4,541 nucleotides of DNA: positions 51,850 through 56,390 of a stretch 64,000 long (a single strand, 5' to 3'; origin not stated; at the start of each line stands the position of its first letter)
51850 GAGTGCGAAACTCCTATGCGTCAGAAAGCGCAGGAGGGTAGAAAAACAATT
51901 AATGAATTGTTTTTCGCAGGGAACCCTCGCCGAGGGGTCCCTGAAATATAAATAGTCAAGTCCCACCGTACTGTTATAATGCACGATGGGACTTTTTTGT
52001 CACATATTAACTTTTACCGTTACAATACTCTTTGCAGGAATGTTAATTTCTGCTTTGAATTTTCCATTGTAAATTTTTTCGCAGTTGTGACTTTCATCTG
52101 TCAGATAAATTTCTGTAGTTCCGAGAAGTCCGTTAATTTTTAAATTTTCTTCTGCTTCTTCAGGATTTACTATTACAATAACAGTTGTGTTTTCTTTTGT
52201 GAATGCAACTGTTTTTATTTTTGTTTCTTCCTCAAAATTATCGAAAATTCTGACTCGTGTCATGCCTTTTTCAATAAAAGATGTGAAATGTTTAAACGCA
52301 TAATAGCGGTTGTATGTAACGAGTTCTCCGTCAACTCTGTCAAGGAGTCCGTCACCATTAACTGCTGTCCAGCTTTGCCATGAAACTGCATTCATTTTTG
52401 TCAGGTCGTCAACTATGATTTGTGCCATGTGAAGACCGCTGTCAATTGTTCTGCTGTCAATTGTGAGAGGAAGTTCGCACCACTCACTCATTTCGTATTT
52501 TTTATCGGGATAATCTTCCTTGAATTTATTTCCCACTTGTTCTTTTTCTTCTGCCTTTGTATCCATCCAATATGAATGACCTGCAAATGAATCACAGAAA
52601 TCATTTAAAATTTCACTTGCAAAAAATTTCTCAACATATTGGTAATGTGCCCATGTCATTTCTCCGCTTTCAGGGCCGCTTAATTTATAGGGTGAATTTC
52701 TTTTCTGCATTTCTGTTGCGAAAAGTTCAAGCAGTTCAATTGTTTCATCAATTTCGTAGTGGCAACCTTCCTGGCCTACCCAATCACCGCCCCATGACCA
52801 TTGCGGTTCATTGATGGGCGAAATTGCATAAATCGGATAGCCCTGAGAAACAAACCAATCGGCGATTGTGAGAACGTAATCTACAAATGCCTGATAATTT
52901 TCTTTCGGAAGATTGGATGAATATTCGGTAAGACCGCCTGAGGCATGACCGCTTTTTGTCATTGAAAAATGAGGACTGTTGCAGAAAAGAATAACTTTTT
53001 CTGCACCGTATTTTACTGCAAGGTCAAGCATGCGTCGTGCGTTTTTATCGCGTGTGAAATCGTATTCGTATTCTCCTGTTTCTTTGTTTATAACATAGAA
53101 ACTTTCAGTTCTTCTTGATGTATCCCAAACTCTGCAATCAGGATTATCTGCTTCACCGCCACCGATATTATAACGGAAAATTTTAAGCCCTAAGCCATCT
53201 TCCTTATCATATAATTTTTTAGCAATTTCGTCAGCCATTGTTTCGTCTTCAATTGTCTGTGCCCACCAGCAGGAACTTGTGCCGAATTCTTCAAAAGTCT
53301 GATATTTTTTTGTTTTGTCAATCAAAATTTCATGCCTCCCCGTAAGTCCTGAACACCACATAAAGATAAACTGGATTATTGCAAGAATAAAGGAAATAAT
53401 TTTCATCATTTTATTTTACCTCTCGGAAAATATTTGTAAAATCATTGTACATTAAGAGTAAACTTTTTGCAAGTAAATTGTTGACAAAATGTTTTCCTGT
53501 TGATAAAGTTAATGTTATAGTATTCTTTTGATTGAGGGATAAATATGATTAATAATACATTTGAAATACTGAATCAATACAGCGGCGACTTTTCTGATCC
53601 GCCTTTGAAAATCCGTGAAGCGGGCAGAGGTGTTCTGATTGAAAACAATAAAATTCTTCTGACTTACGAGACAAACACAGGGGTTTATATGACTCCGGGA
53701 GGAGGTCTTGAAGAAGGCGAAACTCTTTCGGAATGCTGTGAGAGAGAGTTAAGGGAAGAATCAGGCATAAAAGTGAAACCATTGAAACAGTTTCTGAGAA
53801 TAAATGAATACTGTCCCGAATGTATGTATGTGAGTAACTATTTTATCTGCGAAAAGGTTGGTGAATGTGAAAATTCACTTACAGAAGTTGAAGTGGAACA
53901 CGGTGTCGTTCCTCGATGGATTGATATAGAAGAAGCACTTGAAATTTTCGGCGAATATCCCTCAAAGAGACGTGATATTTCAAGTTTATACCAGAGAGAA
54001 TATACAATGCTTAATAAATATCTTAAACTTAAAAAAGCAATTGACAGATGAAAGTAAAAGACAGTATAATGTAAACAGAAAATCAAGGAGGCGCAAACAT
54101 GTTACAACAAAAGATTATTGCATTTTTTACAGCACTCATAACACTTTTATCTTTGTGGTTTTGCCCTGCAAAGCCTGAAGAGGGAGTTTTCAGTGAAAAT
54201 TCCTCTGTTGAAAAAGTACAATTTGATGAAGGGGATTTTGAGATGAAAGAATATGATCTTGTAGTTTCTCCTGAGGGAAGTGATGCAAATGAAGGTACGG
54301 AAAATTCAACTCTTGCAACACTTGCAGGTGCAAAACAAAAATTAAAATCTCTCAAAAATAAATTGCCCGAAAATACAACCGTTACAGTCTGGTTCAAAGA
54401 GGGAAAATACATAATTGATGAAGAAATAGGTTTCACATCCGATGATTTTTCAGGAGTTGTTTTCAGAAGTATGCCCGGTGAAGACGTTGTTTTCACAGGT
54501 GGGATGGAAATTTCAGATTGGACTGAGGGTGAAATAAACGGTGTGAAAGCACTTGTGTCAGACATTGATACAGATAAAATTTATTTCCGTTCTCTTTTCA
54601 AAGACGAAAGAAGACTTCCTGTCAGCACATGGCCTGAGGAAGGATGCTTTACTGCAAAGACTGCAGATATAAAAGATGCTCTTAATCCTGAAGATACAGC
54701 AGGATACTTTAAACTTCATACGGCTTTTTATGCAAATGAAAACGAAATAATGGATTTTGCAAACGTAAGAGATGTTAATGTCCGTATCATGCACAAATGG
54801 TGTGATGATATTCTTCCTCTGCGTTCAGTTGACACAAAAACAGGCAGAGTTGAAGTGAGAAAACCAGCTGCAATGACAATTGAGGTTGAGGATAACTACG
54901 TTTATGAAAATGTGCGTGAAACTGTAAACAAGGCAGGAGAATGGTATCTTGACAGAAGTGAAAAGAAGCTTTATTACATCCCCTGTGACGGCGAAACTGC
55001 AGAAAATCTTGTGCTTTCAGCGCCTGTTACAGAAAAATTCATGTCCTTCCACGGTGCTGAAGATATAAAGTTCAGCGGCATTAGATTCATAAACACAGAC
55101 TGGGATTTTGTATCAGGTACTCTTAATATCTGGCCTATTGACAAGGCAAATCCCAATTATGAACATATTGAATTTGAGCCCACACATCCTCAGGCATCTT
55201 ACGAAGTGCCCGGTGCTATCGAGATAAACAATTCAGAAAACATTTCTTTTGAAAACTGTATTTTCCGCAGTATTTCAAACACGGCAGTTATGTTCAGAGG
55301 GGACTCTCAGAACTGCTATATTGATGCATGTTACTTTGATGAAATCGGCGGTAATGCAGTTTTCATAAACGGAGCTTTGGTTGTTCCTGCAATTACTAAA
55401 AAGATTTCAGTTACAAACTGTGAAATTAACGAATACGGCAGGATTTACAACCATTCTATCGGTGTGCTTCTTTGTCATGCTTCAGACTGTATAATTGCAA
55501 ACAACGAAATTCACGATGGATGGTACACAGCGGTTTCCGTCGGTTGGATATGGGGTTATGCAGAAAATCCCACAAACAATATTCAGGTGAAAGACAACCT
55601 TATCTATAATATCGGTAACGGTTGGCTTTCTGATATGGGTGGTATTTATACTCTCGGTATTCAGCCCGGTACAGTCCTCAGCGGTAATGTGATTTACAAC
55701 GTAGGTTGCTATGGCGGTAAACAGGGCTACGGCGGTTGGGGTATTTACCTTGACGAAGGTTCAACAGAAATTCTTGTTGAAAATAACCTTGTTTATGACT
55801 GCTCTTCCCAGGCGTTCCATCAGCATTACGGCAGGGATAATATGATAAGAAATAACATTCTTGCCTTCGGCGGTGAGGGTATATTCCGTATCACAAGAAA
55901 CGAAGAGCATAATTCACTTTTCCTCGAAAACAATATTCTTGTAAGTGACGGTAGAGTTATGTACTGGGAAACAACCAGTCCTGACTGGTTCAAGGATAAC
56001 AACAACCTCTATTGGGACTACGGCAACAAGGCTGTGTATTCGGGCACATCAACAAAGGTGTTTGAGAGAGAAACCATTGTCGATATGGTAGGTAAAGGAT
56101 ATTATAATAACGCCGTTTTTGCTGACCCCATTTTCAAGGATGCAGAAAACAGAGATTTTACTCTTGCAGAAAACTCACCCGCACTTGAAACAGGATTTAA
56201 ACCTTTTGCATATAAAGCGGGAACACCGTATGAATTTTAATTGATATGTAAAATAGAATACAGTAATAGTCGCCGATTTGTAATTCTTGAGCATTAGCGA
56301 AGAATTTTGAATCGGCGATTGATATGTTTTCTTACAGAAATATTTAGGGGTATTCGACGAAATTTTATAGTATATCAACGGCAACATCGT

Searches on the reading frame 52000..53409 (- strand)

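Call 7: search_protein_families(library=pfam, proteins=[window:52000-53409:-], max_evalue=0.001)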
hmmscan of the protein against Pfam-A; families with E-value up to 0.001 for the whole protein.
window:52000-53409:- (469 aa): 2 families
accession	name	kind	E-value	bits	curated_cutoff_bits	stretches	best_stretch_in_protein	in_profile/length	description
PF14587.12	Glyco_hydr_30_2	-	1.4e-39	136.9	27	1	27-351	3-354/364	O-Glycosyl hydrolase family 30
PF17189.10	Glyco_hydro_30C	-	1.4e-05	25.6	22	1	388-465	5-65/65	Glycosyl hydrolase family 30 beta sandwich domain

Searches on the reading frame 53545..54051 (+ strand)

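Call 44: search_protein_families(library=pfam, proteins=[window:53545-54051:+], max_evalue=0.00001)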
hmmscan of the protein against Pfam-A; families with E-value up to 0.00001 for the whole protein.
window:53545-54051:+ (168 aa): 1 family
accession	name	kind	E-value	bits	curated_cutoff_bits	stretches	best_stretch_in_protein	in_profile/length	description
PF00293.34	NUDIX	-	1e-13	51.9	21.1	1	26-134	4-120/134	NUDIX domain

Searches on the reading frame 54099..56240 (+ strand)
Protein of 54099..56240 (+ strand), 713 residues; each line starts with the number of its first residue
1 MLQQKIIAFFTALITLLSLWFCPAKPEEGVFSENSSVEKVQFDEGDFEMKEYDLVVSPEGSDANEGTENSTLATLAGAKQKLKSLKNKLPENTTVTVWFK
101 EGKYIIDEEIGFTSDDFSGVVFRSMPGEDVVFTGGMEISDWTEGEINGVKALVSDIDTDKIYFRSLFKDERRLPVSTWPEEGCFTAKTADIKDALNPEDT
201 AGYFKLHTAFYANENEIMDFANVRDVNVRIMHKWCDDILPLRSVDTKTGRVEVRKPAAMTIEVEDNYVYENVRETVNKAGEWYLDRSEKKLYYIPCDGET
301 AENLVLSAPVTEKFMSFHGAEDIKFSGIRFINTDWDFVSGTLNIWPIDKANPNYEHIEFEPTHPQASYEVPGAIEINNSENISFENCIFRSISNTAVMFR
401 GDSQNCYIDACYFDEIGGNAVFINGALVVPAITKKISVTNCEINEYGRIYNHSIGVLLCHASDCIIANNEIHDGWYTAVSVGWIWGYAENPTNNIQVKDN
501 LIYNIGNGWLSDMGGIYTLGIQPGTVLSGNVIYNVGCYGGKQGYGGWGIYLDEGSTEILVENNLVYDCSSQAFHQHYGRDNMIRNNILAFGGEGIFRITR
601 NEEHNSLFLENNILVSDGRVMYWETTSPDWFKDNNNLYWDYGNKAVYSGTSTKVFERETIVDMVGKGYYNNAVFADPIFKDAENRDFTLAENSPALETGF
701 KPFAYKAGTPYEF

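Call 44: search_protein_families(library=pfam, proteins=[window:54099-56240:+], max_evalue=0.00001)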
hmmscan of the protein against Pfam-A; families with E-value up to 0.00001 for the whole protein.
window:54099-56240:+ (713 aa): 1 family
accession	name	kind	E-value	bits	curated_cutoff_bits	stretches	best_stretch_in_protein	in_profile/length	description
PF13229.12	Beta_helix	-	2.7e-14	53.5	25.9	1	373-538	2-140/158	Right handed beta helix region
